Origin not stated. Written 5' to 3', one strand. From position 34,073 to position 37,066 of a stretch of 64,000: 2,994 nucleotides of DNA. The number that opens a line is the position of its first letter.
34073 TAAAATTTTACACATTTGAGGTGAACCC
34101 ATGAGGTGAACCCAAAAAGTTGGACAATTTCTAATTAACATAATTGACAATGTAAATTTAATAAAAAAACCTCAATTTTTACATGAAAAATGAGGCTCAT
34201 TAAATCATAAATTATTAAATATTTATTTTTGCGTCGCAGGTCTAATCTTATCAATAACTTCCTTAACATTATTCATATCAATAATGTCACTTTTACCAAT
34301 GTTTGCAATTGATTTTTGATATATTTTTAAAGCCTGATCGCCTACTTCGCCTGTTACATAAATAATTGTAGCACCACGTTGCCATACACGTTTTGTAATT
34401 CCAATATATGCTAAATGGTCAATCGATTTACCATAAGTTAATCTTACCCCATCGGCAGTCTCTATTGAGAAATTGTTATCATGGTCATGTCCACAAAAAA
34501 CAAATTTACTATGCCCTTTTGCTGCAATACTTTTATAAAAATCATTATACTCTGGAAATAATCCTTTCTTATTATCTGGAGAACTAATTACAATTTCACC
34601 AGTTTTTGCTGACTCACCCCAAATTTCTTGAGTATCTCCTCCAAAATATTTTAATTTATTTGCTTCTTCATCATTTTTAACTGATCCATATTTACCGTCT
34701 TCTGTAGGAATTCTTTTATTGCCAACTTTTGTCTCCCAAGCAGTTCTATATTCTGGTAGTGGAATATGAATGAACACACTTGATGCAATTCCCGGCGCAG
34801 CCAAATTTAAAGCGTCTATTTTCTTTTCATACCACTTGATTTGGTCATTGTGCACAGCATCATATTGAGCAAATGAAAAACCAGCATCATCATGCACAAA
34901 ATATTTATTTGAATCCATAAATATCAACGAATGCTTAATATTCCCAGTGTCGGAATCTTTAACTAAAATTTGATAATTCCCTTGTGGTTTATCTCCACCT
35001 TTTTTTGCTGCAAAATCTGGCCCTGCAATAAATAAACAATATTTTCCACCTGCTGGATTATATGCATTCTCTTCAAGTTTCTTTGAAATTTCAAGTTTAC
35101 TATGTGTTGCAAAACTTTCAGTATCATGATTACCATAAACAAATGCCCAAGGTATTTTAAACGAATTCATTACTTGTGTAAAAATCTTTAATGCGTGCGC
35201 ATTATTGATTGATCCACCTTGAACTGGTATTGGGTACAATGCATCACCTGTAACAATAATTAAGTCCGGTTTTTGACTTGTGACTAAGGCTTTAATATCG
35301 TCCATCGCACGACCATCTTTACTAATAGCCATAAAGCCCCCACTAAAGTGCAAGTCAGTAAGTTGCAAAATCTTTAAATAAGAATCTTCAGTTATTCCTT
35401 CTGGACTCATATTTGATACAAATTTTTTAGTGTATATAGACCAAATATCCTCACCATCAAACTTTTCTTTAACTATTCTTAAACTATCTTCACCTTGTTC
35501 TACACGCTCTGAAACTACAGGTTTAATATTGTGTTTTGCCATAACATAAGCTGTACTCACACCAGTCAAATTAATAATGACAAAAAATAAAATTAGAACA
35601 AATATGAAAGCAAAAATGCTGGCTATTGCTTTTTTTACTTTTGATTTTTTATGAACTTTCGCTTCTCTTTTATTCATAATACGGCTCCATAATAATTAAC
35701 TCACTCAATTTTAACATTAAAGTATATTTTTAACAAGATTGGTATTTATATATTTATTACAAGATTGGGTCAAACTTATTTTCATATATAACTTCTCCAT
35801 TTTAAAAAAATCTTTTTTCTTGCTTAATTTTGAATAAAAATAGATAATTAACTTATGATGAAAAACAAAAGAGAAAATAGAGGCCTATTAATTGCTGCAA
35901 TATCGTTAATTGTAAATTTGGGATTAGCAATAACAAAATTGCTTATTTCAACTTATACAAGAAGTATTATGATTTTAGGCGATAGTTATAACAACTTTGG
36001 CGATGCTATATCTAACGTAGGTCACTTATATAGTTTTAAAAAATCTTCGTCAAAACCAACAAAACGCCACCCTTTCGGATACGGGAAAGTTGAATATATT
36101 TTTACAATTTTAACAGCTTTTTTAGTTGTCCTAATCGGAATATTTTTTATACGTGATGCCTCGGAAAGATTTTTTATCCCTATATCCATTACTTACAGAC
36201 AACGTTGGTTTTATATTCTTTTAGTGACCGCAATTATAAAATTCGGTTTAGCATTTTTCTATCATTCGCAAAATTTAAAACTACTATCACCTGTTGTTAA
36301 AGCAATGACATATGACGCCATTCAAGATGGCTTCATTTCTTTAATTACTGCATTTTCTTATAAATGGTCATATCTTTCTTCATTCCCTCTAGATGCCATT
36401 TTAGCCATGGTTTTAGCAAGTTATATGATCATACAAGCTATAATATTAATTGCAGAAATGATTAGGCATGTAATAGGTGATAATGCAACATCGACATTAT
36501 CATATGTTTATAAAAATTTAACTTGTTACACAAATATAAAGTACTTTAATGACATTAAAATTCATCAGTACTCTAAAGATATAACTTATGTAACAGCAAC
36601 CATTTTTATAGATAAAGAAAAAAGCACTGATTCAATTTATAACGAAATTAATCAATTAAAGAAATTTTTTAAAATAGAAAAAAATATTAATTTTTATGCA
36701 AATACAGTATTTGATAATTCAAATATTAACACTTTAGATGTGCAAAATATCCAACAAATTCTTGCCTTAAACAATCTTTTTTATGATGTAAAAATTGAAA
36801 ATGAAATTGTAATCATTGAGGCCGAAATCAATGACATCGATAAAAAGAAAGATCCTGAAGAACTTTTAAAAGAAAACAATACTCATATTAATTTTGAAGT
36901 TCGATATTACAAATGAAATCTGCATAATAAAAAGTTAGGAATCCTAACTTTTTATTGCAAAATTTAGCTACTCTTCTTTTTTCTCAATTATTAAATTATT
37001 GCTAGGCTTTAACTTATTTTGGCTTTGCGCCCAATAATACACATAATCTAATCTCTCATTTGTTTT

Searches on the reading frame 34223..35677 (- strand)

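Call 48: search_protein_families(library=pfam, proteins=[window:34223-35677:-], max_evalue=0.01)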
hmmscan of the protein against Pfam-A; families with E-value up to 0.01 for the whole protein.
window:34223-35677:- (484 aa): 2 families
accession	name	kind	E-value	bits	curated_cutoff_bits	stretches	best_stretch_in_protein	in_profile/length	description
PF00149.33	Metallophos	-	1.1e-11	46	21.5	1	101-285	1-142/191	Calcineurin-like phosphoesterase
PF12850.12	Metallophos_2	-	3.1e-06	27.7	27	1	102-220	2-90/154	Calcineurin-like phosphoesterase superfamily domain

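Call 77: search_protein_families(library=padloc, proteins=[window:34223-35677:-], max_evalue=0.001)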
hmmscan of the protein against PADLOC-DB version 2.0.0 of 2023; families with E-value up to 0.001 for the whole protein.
window:34223-35677:- (484 aa): 1 family
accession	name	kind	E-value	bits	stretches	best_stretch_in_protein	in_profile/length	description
PDLC05051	PDC-S60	-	0.00014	18.1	1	101-194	1-97/1027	-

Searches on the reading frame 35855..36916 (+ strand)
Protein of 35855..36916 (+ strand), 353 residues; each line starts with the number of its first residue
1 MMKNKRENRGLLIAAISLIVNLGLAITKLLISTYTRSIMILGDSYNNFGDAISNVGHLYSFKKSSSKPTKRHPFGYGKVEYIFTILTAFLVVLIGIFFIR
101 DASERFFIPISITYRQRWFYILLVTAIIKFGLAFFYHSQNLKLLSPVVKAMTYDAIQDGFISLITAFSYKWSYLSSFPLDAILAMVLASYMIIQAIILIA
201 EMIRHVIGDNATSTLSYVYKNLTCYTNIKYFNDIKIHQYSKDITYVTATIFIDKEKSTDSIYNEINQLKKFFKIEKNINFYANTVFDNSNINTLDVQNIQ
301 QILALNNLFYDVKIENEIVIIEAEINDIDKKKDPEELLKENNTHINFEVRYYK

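Call 48: search_protein_families(library=pfam, proteins=[window:35855-36916:+], max_evalue=0.01)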
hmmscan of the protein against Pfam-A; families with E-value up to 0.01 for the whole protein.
window:35855-36916:+ (353 aa): 1 family
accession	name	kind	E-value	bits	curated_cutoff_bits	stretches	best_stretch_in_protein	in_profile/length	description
PF01545.26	Cation_efflux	-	2.8e-29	102.8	26.6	1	16-201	3-192/198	Cation efflux family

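Call 58: find_homologous_proteins(query=window:35855-36916:+, max_evalue=1e-30)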
Query window:35855-36916:+ (353 aa): 2 proteins with E <= 1e-30 among 4317 candidates.
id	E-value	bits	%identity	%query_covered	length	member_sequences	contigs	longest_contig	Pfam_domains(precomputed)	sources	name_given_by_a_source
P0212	3.2e-223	758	100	100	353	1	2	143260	PF01545.27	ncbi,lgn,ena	-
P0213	1.8e-154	532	70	99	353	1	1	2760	PF01545.27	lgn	-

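Call 59: find_encoding_contigs(protein=P0213, flank=5000, max_places=3)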
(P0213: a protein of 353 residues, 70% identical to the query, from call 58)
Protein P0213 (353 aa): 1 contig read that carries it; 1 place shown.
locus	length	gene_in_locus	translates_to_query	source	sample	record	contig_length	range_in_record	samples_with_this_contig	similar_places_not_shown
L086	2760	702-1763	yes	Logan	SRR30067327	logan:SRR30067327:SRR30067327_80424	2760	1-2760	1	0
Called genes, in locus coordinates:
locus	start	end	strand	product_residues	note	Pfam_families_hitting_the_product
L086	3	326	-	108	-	?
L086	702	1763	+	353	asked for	PF01545:Cation_efflux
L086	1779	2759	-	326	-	?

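Call 77: search_protein_families(library=padloc, proteins=[window:35855-36916:+], max_evalue=0.001)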
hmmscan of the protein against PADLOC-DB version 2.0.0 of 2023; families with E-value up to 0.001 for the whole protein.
window:35855-36916:+ (353 aa): 0 families
